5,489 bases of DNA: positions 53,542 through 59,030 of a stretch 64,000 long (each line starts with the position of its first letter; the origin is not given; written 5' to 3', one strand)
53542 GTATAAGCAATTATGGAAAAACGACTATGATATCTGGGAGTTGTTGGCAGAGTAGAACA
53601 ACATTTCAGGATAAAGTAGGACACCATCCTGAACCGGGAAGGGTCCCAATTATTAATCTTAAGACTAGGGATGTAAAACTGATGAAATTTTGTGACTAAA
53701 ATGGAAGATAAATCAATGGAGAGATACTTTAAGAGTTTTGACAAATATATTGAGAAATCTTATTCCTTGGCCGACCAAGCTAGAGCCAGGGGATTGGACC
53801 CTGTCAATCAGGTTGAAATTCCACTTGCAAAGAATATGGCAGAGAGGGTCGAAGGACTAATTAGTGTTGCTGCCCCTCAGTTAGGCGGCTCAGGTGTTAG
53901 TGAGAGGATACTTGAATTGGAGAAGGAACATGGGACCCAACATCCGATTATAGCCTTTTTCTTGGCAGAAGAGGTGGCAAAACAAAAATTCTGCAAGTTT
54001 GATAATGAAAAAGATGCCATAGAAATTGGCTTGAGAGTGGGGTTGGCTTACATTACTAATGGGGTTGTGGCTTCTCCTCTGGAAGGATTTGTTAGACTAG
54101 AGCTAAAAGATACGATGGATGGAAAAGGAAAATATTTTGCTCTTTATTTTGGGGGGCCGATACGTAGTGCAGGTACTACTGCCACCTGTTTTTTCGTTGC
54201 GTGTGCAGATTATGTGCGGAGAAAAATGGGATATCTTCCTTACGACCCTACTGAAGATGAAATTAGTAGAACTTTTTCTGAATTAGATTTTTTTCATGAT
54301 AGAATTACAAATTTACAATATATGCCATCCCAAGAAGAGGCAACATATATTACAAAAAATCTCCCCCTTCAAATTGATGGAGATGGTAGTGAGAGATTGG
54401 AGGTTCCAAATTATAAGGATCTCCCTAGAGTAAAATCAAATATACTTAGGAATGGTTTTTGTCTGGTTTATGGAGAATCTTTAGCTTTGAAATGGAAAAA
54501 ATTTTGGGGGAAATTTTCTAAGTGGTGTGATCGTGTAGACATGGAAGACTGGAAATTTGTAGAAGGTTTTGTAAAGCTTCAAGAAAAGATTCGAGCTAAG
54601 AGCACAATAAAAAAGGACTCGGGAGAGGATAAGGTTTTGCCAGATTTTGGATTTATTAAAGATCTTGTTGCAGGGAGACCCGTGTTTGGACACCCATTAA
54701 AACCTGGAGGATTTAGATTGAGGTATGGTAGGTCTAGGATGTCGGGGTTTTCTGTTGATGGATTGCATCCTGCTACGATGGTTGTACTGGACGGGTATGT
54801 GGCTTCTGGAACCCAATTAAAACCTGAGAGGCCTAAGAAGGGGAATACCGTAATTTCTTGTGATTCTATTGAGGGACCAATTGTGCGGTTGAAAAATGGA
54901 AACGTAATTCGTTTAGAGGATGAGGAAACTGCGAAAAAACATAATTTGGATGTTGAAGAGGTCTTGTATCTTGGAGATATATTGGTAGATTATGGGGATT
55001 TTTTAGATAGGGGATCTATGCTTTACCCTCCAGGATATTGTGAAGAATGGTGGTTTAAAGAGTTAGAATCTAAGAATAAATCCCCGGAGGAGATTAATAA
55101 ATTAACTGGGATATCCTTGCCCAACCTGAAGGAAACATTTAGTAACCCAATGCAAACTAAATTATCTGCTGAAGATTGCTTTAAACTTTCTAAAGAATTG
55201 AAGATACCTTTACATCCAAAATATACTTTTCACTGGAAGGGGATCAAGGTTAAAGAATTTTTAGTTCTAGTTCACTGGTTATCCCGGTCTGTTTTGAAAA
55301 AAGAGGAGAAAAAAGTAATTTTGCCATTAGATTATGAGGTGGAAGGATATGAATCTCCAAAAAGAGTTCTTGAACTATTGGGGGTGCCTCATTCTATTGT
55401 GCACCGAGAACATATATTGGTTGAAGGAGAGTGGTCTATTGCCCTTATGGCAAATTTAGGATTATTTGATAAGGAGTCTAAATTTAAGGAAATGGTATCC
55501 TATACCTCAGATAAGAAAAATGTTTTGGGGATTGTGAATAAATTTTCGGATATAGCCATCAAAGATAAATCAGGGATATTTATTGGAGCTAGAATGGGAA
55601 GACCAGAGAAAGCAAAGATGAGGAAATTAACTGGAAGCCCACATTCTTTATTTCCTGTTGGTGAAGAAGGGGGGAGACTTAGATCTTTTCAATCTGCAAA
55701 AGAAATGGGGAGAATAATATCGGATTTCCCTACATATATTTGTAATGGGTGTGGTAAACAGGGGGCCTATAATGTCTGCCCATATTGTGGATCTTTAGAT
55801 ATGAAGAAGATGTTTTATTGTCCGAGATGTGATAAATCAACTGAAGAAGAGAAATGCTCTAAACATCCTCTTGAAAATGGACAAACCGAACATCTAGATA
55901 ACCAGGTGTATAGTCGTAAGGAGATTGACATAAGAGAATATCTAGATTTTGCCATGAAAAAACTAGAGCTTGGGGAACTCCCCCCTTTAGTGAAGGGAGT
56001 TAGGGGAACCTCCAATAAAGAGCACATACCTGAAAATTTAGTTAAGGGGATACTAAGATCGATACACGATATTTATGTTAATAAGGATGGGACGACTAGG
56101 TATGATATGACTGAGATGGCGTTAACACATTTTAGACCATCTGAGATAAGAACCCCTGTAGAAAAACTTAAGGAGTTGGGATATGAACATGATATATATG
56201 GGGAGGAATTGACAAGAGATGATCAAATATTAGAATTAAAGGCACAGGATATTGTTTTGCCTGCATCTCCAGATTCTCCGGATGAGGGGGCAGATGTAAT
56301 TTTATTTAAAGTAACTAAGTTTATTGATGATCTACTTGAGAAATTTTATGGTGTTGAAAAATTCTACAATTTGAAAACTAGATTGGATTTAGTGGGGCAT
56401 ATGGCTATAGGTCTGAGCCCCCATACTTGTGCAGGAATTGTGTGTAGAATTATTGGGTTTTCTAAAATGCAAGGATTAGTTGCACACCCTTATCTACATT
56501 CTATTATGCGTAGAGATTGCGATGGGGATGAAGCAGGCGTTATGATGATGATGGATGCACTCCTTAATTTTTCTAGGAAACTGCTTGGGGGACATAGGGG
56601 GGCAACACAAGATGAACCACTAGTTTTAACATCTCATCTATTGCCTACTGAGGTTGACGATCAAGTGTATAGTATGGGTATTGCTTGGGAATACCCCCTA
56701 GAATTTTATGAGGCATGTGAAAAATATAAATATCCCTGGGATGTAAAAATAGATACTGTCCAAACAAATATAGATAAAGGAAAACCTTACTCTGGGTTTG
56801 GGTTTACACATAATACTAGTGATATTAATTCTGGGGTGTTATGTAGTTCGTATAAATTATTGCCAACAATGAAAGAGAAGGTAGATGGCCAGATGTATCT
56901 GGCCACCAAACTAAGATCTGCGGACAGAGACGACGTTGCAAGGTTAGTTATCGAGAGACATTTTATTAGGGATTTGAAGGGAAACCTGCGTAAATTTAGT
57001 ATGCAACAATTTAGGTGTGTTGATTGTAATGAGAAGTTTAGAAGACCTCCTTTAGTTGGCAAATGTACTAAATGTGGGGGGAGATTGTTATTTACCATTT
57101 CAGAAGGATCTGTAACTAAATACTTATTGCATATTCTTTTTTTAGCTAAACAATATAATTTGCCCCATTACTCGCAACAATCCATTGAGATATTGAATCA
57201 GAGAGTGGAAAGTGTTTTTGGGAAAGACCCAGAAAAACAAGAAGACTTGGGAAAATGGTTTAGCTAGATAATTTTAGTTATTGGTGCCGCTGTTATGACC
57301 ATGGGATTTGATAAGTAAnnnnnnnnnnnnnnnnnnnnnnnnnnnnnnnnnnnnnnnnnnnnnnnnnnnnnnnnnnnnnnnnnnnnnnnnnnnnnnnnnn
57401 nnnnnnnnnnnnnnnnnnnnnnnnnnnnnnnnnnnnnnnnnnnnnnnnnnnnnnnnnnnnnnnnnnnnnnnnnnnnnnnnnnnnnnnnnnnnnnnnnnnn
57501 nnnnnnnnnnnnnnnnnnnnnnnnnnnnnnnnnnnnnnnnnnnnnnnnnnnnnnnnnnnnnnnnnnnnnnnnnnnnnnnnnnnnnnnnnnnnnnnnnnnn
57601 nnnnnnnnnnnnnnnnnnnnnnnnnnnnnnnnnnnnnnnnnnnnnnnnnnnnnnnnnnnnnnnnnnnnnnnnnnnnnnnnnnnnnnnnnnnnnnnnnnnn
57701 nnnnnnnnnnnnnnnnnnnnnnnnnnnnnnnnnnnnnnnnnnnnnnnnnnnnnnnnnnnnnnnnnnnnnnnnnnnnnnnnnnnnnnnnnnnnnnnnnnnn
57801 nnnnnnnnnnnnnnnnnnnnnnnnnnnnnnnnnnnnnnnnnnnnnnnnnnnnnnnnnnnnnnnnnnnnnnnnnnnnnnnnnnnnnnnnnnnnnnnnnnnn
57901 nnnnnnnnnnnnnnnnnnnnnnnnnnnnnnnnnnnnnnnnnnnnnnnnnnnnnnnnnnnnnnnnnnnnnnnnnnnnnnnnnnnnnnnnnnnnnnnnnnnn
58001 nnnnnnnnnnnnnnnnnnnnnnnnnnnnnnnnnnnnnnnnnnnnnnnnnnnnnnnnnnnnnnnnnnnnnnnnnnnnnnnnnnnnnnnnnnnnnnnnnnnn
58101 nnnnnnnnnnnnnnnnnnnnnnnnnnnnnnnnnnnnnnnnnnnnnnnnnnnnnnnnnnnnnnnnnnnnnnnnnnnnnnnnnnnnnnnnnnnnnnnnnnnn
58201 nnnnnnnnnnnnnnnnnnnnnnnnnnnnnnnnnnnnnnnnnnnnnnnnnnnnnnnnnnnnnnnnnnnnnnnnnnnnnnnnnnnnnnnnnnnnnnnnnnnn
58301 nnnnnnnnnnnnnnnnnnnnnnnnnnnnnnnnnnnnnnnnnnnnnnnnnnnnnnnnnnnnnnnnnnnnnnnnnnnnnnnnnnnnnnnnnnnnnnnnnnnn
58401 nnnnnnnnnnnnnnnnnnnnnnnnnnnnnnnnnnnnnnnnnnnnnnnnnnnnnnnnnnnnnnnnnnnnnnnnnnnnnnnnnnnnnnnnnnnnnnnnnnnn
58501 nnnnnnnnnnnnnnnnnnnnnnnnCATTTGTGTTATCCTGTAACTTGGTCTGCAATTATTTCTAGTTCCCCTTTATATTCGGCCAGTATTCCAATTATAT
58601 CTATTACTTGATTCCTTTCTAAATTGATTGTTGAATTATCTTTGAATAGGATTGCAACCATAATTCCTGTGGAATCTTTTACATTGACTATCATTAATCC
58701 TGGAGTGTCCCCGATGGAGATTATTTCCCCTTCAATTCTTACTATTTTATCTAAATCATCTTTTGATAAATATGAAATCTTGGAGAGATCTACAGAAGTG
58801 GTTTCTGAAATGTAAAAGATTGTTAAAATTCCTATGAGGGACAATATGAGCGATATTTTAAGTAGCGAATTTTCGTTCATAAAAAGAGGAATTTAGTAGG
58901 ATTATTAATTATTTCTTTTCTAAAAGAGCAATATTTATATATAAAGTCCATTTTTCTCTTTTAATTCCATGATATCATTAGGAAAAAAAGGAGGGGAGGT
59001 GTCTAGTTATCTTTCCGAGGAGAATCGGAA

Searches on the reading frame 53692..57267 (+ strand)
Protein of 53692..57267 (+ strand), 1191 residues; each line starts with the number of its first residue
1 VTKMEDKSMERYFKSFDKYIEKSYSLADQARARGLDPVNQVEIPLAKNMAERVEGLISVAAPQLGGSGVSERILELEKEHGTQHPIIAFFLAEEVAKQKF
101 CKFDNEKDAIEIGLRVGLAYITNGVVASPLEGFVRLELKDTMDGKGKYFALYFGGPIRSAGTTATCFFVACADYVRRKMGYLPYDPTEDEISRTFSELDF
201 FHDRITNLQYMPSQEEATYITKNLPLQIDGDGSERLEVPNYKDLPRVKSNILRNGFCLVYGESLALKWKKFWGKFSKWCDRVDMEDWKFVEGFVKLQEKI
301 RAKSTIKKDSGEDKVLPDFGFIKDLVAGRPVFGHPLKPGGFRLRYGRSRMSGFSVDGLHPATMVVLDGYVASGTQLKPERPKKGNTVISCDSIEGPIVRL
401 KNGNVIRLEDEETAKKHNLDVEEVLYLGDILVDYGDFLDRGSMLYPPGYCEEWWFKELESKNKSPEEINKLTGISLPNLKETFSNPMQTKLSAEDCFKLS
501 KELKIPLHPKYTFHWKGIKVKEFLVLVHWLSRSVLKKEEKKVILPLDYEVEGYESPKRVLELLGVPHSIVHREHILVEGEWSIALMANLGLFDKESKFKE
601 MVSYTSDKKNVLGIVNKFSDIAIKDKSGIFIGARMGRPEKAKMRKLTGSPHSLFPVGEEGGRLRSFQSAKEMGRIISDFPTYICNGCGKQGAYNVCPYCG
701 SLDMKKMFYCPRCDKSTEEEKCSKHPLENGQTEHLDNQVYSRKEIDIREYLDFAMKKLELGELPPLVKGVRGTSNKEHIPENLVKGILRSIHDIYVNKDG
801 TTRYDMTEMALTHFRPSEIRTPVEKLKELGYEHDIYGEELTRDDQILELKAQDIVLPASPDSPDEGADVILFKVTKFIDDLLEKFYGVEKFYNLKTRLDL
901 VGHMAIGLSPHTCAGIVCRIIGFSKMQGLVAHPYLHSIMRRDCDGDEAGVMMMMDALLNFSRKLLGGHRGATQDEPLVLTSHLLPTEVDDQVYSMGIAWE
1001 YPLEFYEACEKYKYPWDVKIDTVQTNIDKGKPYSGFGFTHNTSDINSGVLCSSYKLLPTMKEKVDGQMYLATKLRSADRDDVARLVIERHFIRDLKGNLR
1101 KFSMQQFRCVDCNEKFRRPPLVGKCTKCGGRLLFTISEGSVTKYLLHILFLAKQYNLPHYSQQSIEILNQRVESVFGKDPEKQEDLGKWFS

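Call 3: search_protein_families(library=pfam, proteins=[window:53692-57267:+])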
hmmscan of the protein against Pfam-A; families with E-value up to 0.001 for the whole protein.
window:53692-57267:+ (1191 aa): 3 families
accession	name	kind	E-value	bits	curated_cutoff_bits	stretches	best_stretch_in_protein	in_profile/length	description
PF24846.1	PolC_DP2_cat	-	3e-112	374.9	24.3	1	766-1063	7-299/299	DNA polymerase II large subunit DP2, catalytic domain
PF24844.1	PolC_DP2_central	-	3.1e-112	375.6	24.3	1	312-717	5-370/372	DNA polymerase II large subunit DP2, central domain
PF03833.19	PolC_DP2_N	-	6.1e-73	245.7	24.3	1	11-294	1-269/271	DNA polymerase II large subunit DP2, N-terminal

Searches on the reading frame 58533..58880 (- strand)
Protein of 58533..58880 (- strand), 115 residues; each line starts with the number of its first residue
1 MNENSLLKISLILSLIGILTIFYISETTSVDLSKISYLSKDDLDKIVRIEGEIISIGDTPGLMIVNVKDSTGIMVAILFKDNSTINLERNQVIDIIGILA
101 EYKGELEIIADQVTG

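Call 30: search_protein_families(library=pfam, proteins=[window:58533-58880:-], max_evalue=0.001)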
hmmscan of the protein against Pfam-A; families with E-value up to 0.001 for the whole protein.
window:58533-58880:- (115 aa): 1 family
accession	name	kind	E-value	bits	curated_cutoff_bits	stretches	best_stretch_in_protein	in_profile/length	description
PF01336.31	tRNA_anti-codon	-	1.8e-09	37.8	27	1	47-113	1-72/75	OB-fold nucleic acid binding domain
